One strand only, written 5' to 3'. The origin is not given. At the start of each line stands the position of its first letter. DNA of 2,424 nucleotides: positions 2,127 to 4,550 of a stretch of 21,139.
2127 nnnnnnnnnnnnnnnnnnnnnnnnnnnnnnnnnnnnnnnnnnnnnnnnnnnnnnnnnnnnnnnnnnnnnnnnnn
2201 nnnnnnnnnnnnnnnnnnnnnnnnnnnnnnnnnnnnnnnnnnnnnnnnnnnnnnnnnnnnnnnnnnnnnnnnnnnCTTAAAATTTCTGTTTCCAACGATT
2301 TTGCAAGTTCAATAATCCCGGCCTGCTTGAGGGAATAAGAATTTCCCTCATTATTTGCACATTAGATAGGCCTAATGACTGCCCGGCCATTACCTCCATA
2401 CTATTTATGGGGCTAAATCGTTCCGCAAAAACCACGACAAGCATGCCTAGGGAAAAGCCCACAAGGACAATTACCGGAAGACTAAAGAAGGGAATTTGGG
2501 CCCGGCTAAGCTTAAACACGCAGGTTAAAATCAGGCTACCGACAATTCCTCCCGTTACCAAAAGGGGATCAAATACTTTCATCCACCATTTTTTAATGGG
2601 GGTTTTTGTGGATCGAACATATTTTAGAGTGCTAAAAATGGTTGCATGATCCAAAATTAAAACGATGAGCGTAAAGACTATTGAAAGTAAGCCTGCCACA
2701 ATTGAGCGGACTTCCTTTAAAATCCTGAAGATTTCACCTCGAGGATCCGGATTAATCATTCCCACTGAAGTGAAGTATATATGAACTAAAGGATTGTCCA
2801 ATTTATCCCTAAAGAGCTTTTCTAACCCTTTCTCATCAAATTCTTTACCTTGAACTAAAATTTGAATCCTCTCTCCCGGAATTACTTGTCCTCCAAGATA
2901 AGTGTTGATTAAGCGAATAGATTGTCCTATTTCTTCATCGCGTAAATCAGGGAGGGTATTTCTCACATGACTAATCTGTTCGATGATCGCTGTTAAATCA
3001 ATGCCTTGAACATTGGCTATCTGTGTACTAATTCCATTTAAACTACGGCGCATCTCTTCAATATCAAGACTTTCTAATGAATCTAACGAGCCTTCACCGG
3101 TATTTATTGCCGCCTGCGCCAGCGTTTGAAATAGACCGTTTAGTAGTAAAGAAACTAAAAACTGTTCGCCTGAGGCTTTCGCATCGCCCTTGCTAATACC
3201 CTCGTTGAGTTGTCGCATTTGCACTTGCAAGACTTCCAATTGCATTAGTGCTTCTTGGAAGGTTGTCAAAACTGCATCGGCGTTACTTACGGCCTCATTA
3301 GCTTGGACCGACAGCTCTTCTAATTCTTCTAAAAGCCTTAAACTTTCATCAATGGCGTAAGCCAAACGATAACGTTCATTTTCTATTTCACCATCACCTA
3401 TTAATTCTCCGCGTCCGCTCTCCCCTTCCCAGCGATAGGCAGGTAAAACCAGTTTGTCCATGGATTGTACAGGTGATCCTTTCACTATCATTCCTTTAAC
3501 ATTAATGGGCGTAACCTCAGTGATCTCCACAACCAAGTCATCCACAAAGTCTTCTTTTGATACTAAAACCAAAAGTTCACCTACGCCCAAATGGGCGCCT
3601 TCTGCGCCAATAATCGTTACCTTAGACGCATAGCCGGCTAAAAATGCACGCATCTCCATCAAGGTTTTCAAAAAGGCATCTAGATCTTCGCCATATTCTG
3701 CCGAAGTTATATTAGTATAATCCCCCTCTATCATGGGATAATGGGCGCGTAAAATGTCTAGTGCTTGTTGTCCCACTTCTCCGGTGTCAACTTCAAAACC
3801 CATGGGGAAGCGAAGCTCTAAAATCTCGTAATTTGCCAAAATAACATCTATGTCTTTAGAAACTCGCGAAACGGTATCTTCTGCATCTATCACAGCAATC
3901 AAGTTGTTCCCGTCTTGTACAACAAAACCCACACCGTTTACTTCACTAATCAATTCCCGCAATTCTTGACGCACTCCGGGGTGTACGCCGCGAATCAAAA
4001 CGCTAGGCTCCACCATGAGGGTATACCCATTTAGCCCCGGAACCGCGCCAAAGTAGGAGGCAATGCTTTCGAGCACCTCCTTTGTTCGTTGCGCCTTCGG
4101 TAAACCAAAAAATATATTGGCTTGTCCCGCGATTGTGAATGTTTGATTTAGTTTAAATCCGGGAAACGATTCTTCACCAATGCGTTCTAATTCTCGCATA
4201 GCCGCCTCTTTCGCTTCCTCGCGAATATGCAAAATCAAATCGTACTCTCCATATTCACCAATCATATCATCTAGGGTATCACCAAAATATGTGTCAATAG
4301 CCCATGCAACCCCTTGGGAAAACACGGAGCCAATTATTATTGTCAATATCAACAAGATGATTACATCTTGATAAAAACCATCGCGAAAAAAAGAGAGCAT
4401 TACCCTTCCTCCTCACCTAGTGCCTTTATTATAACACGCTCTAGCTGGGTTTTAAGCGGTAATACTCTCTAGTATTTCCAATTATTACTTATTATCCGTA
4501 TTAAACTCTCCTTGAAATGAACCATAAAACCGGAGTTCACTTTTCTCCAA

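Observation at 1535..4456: Orphan ABC pair with a giant periplasmic coiled-coil membrane subunit, embedded between lptA and fabZ/lptB: candidate undescribed envelope machine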

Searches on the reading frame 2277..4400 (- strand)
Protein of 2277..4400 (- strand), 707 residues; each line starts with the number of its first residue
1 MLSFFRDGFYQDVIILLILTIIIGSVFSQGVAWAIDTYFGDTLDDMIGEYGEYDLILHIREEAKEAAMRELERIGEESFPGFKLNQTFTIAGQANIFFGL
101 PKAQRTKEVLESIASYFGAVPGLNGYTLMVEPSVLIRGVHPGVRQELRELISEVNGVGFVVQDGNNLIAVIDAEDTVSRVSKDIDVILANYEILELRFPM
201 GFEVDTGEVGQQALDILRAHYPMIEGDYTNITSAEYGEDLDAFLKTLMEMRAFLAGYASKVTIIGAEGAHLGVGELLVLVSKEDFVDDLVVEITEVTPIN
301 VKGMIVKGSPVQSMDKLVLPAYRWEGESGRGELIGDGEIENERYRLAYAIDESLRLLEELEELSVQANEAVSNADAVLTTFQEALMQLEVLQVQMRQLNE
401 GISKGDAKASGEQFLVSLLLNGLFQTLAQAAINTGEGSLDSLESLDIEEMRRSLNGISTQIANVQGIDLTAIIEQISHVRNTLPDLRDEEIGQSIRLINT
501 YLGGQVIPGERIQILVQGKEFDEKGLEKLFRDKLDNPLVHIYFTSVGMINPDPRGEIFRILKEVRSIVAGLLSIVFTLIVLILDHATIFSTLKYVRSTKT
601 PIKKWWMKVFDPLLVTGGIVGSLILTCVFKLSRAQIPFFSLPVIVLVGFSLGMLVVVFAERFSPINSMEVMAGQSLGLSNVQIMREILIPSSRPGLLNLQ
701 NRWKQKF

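Call 5: search_protein_families(library=pfam, proteins=[window:2277-4400:-], max_evalue=0.01)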
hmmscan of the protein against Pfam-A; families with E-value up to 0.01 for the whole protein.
window:2277-4400:- (707 aa): 1 family
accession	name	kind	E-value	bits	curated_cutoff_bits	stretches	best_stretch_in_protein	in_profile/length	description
PF00528.27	BPD_transp_1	-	0.0061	16.7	26.4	1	603-698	13-112/184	Binding-protein-dependent transport system inner membrane component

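Call 6: search_protein_families(library=ncbifam, proteins=[window:2277-4400:-], max_evalue=0.01)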
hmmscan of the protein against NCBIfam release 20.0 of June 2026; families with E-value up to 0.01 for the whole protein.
window:2277-4400:- (707 aa): 1 family
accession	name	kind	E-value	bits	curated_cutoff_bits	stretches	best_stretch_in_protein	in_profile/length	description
NF007047.0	PRK09500.1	equivalog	0.00023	20.8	326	1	605-696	95-185/257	spermidine/putrescine ABC transporter permease PotC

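Call 8: find_homologous_proteins(query=window:2277-4400:-)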
Query window:2277-4400:- (707 aa): 120 proteins with E <= 0.001 among 8000 candidates.
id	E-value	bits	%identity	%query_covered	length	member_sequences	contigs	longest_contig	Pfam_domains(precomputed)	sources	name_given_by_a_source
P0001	0.0e+0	1533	100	100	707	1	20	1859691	-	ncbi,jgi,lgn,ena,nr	ncbi:MAG: hypothetical protein QM401_00630 [Bacillota bacterium]|nr:hypothetical protein [Bacillota 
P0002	0.0e+0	1533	100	100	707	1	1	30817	-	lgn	-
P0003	0.0e+0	1532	100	100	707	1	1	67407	-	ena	-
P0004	0.0e+0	1531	100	100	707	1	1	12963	-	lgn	-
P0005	0.0e+0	1531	100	100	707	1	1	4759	-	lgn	-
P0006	0.0e+0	1531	100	100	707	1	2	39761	-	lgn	-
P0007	0.0e+0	1122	73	100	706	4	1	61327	-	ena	-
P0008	0.0e+0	1119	73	100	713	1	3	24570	-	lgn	-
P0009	0.0e+0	1119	72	100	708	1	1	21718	-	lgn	-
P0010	0.0e+0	1106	72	100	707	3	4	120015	-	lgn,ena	-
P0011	0.0e+0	1102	72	100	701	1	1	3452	-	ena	-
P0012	0.0e+0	1093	72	100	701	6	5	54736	-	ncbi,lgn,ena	-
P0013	0.0e+0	1092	71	100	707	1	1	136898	-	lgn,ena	-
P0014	0.0e+0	1088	72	100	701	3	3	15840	-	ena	-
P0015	0.0e+0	1083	72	100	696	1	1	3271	-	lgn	-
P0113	1.2e-169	584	41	100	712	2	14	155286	-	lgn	-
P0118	2.2e-123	431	34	57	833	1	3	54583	-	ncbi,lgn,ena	-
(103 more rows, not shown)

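Call 14: search_solved_structures(query=A2, max_evalue=10, show_alignments=3)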
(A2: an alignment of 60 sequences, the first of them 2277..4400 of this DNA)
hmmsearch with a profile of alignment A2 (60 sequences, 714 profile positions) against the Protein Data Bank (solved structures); distinct sequences matched with E-value up to 10: 1.
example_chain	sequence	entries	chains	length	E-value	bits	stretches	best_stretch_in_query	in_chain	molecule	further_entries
9jvd_A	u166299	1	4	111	1.2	10.5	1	365-408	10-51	Transcription elongation factor-like protein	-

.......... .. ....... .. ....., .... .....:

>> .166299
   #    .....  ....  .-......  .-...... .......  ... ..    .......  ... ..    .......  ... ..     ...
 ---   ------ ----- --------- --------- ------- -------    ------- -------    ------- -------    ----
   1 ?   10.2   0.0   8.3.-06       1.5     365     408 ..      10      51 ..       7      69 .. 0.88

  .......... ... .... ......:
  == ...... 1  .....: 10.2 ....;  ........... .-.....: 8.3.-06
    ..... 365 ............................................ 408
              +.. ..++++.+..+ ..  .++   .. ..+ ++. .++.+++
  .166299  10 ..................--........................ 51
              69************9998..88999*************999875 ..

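Call 15: find_encoding_contigs(protein=P0113, flank=10000, max_places=2)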
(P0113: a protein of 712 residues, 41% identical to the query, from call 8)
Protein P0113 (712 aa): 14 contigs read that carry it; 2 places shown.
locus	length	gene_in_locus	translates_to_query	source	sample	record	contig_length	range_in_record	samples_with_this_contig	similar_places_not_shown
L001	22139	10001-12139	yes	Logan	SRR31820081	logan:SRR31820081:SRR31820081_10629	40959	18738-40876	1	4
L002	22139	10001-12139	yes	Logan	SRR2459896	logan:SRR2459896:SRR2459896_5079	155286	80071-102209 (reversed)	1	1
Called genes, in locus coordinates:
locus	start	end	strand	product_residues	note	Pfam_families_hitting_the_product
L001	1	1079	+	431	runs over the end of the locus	PF02056:Glyco_hydro_4, PF11975:Glyco_hydro_4C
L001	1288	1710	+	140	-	PF03938:OmpH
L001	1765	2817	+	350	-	PF04613:LpxD, PF25084:LbH_EIF2B, PF25087:GMPPB_C (faint), PF14602:Hexapep_2 (faint), PF00132:Hexapep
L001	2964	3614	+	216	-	PF06082:YjbH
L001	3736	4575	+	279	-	-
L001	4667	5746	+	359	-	PF03739:LptF_LptG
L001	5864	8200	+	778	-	-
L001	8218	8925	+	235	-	PF06835:LptC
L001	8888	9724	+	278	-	PF03968:LptD_N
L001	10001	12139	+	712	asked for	-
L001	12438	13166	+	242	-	PF02463:SMC_N (weak), PF00005:ABC_tran, PF01637:ATPase_2 (faint), PF13304:AAA_21 (faint)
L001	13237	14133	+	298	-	PF03331:LpxC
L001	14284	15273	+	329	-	PF00483:NTP_transferase, PF12804:NTP_transf_3, PF25084:LbH_EIF2B (faint), PF25087:GMPPB_C (weak)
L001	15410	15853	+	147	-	PF22817:ApeP-like (faint), PF07977:FabA, PF22818:ApeI-like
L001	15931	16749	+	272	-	PF25084:LbH_EIF2B (faint), PF00132:Hexapep, PF25087:GMPPB_C, PF00132:Hexapep, PF13720:Acetyltransf_11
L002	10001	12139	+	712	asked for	-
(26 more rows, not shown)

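Call 16: find_encoding_contigs(protein=P0118, flank=10000, max_places=2)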
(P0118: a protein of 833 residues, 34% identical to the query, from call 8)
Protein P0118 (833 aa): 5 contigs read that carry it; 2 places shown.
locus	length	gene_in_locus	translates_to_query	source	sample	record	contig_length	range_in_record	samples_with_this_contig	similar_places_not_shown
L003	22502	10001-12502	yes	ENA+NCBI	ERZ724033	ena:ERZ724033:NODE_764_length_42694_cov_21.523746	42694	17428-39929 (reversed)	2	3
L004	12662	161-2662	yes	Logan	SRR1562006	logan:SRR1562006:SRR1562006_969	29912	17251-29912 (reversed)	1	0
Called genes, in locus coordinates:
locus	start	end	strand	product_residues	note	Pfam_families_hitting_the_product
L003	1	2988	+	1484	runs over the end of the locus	PF05170:AsmA (faint), PF05359:DUF748 (weak), PF13116:YhdP (faint), PF04357:TamB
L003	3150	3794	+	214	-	PF04542:Sigma70_r2, PF04545:Sigma70_r4 (weak)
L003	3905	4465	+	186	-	-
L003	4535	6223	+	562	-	PF07244:POTRA, PF25282:POTRA1_3_Toc75 (faint), PF07244:POTRA, PF01103:Omp85, PF03865:ShlB (weak)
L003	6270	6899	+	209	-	PF03938:OmpH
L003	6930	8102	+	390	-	-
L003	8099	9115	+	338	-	PF04613:LpxD, PF25084:LbH_EIF2B, PF14602:Hexapep_2 (faint), PF00132:Hexapep (weak), PF25087:GMPPB_C (weak), PF00132:Hexapep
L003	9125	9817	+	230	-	-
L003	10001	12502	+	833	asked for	-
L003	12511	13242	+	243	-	PF02463:SMC_N (faint), PF00005:ABC_tran, PF13304:AAA_21 (faint)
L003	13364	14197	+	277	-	PF03331:LpxC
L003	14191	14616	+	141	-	PF22817:ApeP-like, PF07977:FabA, PF22818:ApeI-like, PF01575:MaoC_dehydratas (faint), PF03061:4HBT (weak)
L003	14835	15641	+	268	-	PF25084:LbH_EIF2B (faint), PF25087:GMPPB_C (faint), PF00132:Hexapep (weak), PF13720:Acetyltransf_11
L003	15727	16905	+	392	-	PF02684:LpxB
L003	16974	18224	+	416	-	PF02684:LpxB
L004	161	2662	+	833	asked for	-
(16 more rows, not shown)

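Call 19: find_related_loci(query=A1, collection=genome_contigs, flank=10000)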
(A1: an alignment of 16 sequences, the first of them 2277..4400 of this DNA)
Query A1 (707 aa) in genome_contigs; peptide patterns used: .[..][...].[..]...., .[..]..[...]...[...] (x = any residue, [..] = any of these).
165 stretches matched a pattern; 92 encode a relative of the query (tblastn E <= 1e-3); the best 80 are kept; 78 distinct loci.
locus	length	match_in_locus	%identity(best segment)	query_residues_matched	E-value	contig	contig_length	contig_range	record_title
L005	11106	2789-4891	72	1-707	0e+0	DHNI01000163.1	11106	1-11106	MAG TPA_asm: Firmicutes bacterium UBA5420 UBA5420_contig_8210, whole genome shotgun sequence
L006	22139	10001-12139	70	1-707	0e+0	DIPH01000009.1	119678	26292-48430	MAG TPA_asm: Firmicutes bacterium UBA5493 UBA5493_contig_1598, whole genome shotgun sequence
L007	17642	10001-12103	70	1-707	0e+0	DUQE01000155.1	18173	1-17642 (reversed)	MAG TPA_asm: Bacillota bacterium isolate AS08sgBPME_382 258281_AS08, whole genome shotgun sequence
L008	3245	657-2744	72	1-707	0e+0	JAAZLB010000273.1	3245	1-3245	MAG: Bacillota bacterium isolate AS23ysBPME_143 126359_AS23, whole genome shotgun sequence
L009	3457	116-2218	70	1-707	0e+0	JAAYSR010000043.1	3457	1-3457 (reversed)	MAG: Bacillota bacterium isolate AS23ysBPME_360 21150_AS23, whole genome shotgun sequence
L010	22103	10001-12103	69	1-707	0e+0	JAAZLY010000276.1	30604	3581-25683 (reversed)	MAG: Bacillota bacterium isolate AS23ysBPME_28 257324_AS23, whole genome shotgun sequence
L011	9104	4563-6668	70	1-707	0e+0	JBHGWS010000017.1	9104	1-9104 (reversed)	MAG: Candidatus Darwinibacter acetoxidans isolate M4B_bin18 k141_12644, whole genome shotgun sequence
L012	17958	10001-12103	68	1-707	0e+0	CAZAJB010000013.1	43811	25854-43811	MAG TPA_asm: uncultured Clostridiaceae bacterium isolate binchicken_co173_12 genome assembly, contig: NODE_2924_length_4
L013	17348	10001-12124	70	1-707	0e+0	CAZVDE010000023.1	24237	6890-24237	MAG TPA_asm: uncultured Clostridiaceae bacterium isolate SRP192927_co8_23 genome assembly, contig: NODE_1610_length_2423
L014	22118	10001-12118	70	1-707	0e+0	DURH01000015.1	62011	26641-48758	MAG TPA_asm: Bacillota bacterium isolate AS08sgBPME_75 49240_AS08, whole genome shotgun sequence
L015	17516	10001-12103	69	1-707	0e+0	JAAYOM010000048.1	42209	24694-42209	MAG: Bacillota bacterium isolate AS21ysBPME_46 55692_AS21, whole genome shotgun sequence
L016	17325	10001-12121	68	1-707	0e+0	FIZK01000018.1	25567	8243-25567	uncultured Clostridia bacterium genome assembly, contig: 897, whole genome shotgun sequence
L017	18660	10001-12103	68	1-707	0e+0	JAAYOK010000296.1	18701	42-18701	MAG: Bacillota bacterium isolate AS21ysBPME_352 225858_AS21, whole genome shotgun sequence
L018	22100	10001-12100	69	1-707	0e+0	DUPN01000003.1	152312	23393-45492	MAG TPA_asm: Bacillota bacterium isolate AS08sgBPME_312 4842_AS08, whole genome shotgun sequence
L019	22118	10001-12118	68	1-707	0e+0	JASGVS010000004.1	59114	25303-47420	MAG: Bacillota bacterium isolate MAG218_SZBP c_000000006715, whole genome shotgun sequence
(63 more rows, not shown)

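Call 20: search_protein_representatives(alignment_id=A1)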
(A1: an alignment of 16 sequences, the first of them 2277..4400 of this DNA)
Query: 16 sequences, 713 profile positions. Proteins with E-value up to 0.001 (for the whole library): 238; up to 1e-10: 198; up to 1e-30: 146. The best 150 are listed.
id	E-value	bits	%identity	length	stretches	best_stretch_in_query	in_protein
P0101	0.0e+00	1125.3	-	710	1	1-713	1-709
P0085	0.0e+00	1083.2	-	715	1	1-713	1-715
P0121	3.0e-251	852.1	-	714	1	1-711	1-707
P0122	4.6e-247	838.2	-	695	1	1-713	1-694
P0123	2.8e-223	759.6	-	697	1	1-712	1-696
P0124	9.1e-219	744.7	-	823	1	6-713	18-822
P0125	1.1e-218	744.5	-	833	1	2-713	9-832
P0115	1.3e-212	724.4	-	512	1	194-713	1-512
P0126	5.8e-204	695.8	-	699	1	2-713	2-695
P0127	1.3e-200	684.7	-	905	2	2-605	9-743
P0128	9.2e-200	681.9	-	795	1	2-713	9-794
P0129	7.4e-199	678.9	-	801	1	1-713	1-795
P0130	2.1e-194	664.1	-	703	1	1-712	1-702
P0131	3.4e-192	656.9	-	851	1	1-713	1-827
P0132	9.8e-188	642.1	-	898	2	304-712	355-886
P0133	6.3e-182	622.9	-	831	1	1-710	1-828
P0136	1.4e-177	608.5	-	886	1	5-711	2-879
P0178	2.3e-102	359.9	-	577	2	2-232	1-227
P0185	8.3e-90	318.4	-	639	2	1-221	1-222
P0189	6.5e-85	302.2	-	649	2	1-241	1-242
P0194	7.2e-80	285.6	-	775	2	6-373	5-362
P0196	3.8e-79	283.2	-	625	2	1-201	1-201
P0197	2.2e-78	280.6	-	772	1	1-713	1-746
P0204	2.4e-73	264.0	-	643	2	2-197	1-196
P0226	2.9e-56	207.6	-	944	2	15-280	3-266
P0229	7.9e-54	199.5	-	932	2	9-302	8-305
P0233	4.6e-52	193.7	-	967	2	6-275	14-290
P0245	3.5e-41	157.7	-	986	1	8-710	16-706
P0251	1.0e-36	142.9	-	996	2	25-196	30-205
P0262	2.1e-31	125.4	-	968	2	21-192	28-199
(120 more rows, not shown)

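Call 23: predict_structure(alignment_id=A2)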
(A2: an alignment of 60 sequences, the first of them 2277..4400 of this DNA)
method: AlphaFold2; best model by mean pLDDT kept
length: 707 residues; sequences in the alignment: 60
mean_pLDDT: 75.1   pTM: 0.45
mean pLDDT of the five models: 75.1, 73.6, 72.2, 69.5, 69.3
residues with pLDDT >= 90: 5; 70-90: 526; 50-70: 127; < 50: 49
segments of 3 or more residues with pLDDT < 50: 404-444, 506-508, 705-707
pLDDT, mean of each block of 10 residues (from residue 1): 68 83 84 75 63 78 86 86 78 82 81 83 82 83 86 87 86 83 88 78 69 82 67 62 77 81 79 83 68 80 81 72 73 83 74 83 79 77 70 58 45 42 44 38 59 76 68 80 75 80 59 78 80 76 81 64 80 87 83 76 62 82 88 77 88 84 77 79 71 70 57
secondary structure, 60 per line:
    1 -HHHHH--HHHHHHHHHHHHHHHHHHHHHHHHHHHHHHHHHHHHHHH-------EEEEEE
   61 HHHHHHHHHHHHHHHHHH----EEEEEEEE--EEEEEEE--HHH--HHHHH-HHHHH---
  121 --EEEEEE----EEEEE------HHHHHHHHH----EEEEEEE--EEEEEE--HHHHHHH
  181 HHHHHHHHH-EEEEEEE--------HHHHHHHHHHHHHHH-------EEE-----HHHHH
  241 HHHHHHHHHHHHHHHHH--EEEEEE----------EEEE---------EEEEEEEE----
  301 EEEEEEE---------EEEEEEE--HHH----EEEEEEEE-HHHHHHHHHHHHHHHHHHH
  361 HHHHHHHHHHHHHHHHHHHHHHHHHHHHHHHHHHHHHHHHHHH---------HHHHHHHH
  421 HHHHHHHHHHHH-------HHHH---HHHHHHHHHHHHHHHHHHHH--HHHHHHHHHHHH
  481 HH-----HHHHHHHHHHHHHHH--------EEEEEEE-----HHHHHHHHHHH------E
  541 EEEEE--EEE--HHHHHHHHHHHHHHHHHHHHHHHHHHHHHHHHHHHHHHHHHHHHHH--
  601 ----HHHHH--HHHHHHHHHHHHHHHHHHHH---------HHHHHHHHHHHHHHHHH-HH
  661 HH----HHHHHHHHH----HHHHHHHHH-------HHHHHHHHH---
elements in order (helices of 4 or more, strands of 3 or more residues): H2-6 H9-47 E55-60 H61-78 E83-90 E93-99 H107-111 H113-117 E123-128 E133-137 H144-152 E157-163 E166-171 H174-189 E191-197 H206-220 E228-230 H236-257 E260-265 E276-279 E289-296 E301-307 E317-323 E333-340 H342-403 H413-432 H440-443 H447-466 H469-482 H488-502 E511-517 H523-533 E540-545 E548-550 H553-598 H605-609 H612-631 H641-657 H659-662 H667-675 H680-688 H696-704
